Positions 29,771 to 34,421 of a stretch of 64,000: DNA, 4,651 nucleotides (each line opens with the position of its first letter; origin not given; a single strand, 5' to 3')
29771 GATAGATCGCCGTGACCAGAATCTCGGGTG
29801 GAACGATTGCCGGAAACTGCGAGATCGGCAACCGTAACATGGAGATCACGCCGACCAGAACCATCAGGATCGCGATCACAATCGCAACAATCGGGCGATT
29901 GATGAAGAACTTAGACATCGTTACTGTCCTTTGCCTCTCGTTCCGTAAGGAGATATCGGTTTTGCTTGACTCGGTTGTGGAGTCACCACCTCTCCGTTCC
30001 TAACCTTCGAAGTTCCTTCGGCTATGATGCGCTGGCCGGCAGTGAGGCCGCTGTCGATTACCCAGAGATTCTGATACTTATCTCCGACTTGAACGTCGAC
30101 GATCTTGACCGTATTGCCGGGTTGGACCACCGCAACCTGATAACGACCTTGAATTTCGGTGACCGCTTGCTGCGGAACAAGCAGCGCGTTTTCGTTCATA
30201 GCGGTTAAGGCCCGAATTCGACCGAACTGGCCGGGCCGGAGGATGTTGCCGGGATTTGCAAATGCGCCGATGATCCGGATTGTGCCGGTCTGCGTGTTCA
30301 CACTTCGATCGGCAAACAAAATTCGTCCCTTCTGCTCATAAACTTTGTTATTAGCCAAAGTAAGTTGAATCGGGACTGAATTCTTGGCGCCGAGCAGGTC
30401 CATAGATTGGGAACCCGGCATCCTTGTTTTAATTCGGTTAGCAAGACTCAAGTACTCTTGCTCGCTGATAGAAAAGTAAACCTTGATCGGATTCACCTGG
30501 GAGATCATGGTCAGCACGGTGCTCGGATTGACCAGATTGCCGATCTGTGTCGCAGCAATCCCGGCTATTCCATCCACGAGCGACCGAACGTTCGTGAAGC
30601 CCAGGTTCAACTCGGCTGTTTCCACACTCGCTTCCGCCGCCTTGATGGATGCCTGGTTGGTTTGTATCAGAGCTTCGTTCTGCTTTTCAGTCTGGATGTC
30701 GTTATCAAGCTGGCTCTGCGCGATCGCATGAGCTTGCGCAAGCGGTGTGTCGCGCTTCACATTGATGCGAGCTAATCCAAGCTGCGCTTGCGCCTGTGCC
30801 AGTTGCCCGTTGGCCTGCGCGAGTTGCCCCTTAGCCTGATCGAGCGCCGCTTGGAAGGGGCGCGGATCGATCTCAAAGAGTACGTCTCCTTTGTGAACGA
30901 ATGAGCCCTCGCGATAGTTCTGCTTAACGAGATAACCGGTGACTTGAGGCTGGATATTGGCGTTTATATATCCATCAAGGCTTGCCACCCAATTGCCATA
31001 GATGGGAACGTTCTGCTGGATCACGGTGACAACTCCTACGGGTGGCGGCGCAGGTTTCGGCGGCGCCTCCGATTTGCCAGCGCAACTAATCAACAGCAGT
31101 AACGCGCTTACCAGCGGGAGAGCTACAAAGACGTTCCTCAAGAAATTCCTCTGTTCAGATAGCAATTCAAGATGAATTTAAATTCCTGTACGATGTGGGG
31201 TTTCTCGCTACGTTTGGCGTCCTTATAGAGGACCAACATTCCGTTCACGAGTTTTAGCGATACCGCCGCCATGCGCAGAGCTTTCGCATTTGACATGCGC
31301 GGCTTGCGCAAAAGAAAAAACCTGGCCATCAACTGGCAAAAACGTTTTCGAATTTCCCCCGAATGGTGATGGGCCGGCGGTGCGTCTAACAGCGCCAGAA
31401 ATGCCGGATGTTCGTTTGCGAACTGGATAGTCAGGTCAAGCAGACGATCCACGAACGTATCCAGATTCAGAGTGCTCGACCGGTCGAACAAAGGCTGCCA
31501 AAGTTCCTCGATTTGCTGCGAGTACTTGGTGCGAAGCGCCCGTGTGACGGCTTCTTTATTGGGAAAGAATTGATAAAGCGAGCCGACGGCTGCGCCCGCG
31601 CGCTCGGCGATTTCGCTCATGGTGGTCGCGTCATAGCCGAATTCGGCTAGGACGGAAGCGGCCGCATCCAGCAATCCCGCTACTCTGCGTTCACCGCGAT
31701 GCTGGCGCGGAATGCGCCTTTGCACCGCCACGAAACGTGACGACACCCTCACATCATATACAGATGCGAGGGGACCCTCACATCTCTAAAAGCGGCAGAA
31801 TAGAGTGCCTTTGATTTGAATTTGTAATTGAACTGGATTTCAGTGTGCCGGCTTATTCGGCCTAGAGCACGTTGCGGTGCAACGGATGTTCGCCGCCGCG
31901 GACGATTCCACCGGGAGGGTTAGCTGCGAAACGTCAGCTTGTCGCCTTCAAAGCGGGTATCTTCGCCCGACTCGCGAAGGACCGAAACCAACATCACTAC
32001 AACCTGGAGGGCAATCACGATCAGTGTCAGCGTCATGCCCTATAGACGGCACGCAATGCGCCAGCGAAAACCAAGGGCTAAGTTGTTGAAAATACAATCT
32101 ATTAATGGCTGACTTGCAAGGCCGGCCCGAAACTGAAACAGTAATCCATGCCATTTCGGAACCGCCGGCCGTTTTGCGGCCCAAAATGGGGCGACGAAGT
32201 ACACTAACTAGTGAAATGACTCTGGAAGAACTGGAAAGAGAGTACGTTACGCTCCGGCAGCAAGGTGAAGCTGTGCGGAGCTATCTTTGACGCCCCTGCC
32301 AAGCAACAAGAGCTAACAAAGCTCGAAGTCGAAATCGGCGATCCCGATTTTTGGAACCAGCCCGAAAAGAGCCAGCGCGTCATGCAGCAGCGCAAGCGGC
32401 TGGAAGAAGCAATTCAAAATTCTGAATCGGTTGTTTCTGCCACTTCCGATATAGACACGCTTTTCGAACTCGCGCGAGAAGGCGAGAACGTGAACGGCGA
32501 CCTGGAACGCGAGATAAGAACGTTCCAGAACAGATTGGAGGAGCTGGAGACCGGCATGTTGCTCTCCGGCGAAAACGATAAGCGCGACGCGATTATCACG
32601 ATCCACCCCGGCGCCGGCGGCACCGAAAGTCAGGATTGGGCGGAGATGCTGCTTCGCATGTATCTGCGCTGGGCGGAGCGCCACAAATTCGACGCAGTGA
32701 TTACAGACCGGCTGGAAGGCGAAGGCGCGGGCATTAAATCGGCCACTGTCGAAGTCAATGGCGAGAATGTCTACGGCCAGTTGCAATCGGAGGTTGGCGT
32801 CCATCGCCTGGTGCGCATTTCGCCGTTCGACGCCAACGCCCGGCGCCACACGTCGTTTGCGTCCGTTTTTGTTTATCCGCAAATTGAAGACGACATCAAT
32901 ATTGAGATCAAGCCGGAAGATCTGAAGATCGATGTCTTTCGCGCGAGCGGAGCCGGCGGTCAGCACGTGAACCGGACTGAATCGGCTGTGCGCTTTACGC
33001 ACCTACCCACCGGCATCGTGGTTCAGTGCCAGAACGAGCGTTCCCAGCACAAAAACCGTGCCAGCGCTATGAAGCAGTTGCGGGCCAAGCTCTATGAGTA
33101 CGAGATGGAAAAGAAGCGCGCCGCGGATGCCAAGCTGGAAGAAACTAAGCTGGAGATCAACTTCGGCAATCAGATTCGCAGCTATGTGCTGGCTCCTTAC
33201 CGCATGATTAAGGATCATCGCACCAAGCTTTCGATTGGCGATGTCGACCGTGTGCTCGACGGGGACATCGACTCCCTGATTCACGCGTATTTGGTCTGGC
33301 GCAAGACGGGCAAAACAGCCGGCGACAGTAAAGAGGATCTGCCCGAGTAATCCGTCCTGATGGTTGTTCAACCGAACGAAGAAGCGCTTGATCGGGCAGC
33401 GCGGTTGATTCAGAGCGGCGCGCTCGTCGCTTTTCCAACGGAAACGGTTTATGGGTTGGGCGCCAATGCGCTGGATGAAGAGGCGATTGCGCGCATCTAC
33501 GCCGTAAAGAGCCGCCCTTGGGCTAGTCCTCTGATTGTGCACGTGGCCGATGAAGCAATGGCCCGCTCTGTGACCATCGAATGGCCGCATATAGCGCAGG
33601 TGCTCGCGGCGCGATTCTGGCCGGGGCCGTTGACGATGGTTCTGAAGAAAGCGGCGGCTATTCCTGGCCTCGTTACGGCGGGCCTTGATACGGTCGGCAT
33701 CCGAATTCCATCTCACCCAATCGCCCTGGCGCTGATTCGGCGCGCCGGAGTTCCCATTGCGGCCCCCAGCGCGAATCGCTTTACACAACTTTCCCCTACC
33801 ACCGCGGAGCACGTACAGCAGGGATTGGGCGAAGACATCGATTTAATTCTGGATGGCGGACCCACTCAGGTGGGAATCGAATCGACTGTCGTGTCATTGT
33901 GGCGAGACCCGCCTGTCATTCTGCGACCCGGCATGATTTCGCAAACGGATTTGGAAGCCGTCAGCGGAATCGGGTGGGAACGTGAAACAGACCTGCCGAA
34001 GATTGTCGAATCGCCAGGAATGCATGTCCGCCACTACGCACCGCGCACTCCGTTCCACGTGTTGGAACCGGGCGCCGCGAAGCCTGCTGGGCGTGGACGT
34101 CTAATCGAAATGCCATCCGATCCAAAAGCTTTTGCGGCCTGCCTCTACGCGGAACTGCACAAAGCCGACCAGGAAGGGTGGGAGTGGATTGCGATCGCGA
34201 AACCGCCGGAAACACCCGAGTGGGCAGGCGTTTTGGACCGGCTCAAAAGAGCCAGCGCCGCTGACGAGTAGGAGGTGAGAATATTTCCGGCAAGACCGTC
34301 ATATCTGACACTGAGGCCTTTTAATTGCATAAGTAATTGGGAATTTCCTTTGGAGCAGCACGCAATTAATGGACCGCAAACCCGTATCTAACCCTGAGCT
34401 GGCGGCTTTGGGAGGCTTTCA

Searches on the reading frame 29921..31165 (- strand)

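Call 31: search_protein_families(library=pfam, proteins=[window:29921-31165:-], max_evalue=0.00001)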
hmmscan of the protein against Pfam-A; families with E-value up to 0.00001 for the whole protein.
window:29921-31165:- (414 aa): 3 families
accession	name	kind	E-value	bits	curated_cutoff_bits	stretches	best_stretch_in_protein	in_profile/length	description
PF16576.10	HlyD_D23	-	4e-09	36.5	30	1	69-314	20-213/214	Barrel-sandwich domain of CusB or HlyD membrane-fusion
PF13533.13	Biotin_lipoyl_2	-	4.5e-07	30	29.8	1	70-100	2-32/32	Biotin-lipoyl like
PF13437.12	HlyD_3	-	3.6e-06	28.1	22.2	0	72-128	3-62/106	HlyD family secretion protein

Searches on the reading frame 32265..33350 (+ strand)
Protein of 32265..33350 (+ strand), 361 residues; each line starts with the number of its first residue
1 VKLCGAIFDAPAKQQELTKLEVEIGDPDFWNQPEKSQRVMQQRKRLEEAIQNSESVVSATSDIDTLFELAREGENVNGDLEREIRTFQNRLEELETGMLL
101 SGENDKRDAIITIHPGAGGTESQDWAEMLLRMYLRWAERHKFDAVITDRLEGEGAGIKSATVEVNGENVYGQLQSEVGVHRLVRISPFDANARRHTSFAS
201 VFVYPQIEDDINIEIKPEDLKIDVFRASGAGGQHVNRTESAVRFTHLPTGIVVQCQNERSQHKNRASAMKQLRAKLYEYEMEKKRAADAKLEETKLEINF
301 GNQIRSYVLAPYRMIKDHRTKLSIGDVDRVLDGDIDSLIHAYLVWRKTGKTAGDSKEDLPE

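Call 31: search_protein_families(library=pfam, proteins=[window:32265-33350:+], max_evalue=0.00001)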
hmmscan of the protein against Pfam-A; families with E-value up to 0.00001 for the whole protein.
window:32265-33350:+ (361 aa): 2 families
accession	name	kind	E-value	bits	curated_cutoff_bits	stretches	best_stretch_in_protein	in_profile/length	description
PF03462.23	PCRF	-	2.6e-56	190.9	24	1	14-201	2-194/194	PCRF domain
PF00472.26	RF-1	-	5.7e-44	149.2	35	1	209-319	1-116/116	RF-1 domain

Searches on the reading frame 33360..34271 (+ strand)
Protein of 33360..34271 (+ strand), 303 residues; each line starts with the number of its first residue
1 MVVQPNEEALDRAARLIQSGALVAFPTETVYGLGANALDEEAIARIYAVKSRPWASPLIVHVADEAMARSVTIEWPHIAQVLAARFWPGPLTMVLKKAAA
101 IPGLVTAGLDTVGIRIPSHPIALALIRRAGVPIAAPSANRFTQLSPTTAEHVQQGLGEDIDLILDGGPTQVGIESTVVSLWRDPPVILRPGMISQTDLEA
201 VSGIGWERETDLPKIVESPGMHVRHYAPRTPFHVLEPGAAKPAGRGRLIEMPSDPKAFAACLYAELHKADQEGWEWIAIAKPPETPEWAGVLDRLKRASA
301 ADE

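Call 31: search_protein_families(library=pfam, proteins=[window:33360-34271:+], max_evalue=0.00001)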
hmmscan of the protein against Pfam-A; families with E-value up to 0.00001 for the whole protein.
window:33360-34271:+ (303 aa): 2 families
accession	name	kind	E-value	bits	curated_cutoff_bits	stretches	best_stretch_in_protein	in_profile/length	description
PF01300.24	Sua5_yciO_yrdC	-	2.8e-60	203.3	25.1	1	16-191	2-178/178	Telomere recombination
PF03481.19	Sua5_C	-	1e-16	62.1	22.9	1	193-300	1-136/136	Threonylcarbamoyl-AMP synthase, C-terminal domain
